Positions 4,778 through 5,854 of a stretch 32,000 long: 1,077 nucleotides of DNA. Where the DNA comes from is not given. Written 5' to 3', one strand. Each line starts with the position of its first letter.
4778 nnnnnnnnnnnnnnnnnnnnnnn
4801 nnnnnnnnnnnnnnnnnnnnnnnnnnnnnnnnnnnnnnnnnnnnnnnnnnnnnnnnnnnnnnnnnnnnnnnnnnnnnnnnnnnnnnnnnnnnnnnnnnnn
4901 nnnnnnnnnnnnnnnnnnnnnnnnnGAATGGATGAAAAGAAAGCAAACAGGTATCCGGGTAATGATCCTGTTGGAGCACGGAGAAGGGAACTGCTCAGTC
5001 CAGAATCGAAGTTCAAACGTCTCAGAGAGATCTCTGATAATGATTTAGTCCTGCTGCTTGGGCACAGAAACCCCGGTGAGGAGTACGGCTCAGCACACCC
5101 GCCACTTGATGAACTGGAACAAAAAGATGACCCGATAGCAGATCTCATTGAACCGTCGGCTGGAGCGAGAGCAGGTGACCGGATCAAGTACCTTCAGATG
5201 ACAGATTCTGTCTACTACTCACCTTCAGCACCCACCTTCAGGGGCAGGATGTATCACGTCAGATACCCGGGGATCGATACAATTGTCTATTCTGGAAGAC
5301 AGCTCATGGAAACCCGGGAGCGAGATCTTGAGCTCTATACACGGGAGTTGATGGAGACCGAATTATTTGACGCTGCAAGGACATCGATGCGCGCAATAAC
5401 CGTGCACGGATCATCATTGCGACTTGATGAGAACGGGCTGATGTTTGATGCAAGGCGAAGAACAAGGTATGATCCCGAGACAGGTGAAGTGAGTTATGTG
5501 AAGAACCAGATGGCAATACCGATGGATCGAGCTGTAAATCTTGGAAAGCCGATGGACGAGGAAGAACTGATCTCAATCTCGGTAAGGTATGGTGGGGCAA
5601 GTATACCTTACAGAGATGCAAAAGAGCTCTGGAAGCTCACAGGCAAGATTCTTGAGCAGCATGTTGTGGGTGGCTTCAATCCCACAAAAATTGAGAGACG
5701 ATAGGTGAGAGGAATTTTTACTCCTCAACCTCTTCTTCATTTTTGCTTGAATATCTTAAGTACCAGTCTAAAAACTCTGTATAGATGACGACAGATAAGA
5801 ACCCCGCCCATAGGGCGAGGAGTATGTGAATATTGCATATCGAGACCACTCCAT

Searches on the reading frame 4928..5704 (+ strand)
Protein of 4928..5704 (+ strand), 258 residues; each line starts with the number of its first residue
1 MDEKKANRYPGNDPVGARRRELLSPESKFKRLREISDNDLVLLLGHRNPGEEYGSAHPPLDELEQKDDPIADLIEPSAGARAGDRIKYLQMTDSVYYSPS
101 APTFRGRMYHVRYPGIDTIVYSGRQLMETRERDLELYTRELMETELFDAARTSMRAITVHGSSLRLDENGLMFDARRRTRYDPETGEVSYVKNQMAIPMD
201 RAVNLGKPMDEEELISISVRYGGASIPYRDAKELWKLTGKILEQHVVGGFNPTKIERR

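Call 3: search_protein_families(library=pfam, proteins=[window:4928-5704:+])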
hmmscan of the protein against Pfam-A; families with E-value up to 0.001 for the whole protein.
window:4928-5704:+ (258 aa): 1 family
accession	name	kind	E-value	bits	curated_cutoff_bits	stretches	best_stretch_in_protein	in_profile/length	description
PF02240.21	MCR_gamma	-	5.7e-90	301.3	25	1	9-251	4-246/246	Methyl-coenzyme M reductase gamma subunit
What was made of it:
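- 4928..5704 (+): Gamma subunit homologue, 258 aa. Arg124 is the equivalent of gamma Arg120, the CoM sulfonate contact, and is kept. Pfam MCR_gamma 5.7e-90 (call 3).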

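Call 32: search_solved_structures(query=window:4928-5704:+, show_alignments=1, max_evalue=1e-30)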
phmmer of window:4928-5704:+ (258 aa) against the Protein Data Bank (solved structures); distinct sequences matched with E-value up to 1e-30: 20.
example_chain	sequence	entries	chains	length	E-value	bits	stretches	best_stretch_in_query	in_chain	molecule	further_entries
1e6v_C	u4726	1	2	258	1.6e-79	270.3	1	2-256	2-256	METHYL-COENZYME M REDUCTASE I GAMMA SUBUNIT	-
5a8w_C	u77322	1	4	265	1.5e-75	257.2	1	5-251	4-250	METHYL-COENZYME M REDUCTASE II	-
5a8k_C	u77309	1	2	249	7.6e-75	254.9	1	6-252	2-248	METHYL-COENZYME M REDUCTASE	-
3pot_C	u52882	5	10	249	3.6e-74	252.7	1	6-251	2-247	Methyl-coenzyme M reductase I subunit gamma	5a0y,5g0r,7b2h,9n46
1hbm_C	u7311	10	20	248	4.8e-74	252.3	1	7-251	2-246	METHYL-COENZYME M REDUCTASE I GAMMA SUBUNIT | Methyl-coenzyme M reductase I subunit gamma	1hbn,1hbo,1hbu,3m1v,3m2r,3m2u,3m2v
1mro_C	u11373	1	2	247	5.1e-74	252.2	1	7-251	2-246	METHYL-COENZYME M REDUCTASE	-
5a8r_C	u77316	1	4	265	5.2e-74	252.2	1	5-251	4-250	METHYL-COENZYME M REDUCTASE II, SUBUNIT BETA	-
7suc_C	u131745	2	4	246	6.9e-74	251.8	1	7-251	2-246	Methyl-coenzyme M reductase I subunit gamma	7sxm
5n1q_C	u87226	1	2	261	6e-72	245.4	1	6-253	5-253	METHYL-COENZYME M REDUCTASE III FROM METHANOTHERMOCOCCUS THERMOLITHOTROPHICUS SUBUNIT GAMM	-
5n28_C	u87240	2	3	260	4.1e-71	242.7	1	6-254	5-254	Methyl-coenzyme M reductase, gamma subunit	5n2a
8s7v_A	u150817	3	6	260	3.9e-66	226.4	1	8-254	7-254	Methyl-coenzyme M reductase subunit gamma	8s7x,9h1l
7nkg_C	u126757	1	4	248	2.5e-60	207.4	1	8-252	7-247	Methyl-coenzyme M reductase gamma subunit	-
8gf5_E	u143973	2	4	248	1.6e-59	204.7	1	5-252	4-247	Methyl-coenzyme M reductase subunit gamma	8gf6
3sqg_C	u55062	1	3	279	2.9e-59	203.9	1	10-253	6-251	Methyl-coenzyme M reductase, gamma subunit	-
9ecn_E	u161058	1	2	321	3.4e-59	203.7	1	5-252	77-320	Methyl-coenzyme M reductase subunit gamma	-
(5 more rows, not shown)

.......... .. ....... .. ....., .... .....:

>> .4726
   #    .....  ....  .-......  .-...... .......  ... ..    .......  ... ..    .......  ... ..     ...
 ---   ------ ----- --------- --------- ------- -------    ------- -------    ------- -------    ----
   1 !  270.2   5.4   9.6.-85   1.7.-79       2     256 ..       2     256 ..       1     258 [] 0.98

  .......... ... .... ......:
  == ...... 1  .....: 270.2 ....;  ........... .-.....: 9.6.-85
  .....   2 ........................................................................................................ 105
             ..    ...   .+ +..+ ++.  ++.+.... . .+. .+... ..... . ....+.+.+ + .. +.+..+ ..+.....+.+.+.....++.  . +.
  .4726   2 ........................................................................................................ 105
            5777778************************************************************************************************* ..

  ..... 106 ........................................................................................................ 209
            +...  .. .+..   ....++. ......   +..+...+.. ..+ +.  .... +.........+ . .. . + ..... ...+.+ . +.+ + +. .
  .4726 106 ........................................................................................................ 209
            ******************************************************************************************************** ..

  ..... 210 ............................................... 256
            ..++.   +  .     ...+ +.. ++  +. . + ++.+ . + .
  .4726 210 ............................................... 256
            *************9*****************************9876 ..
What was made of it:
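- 4928..5704 (+): PDB alignment has a constant offset of 4 to 3pot_C (call 32).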

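Call 48: search_protein_families(library=ncbifam, proteins=[window:4928-5704:+], max_evalue=0.00001)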
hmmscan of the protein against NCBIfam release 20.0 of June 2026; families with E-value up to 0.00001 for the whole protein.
window:4928-5704:+ (258 aa): 1 family
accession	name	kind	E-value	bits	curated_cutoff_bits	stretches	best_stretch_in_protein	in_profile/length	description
TIGR03259.1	met_CoM_red_gam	equivalog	5e-86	288.2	172.1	1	9-250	3-244/244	coenzyme-B sulfoethylthiotransferase subunit gamma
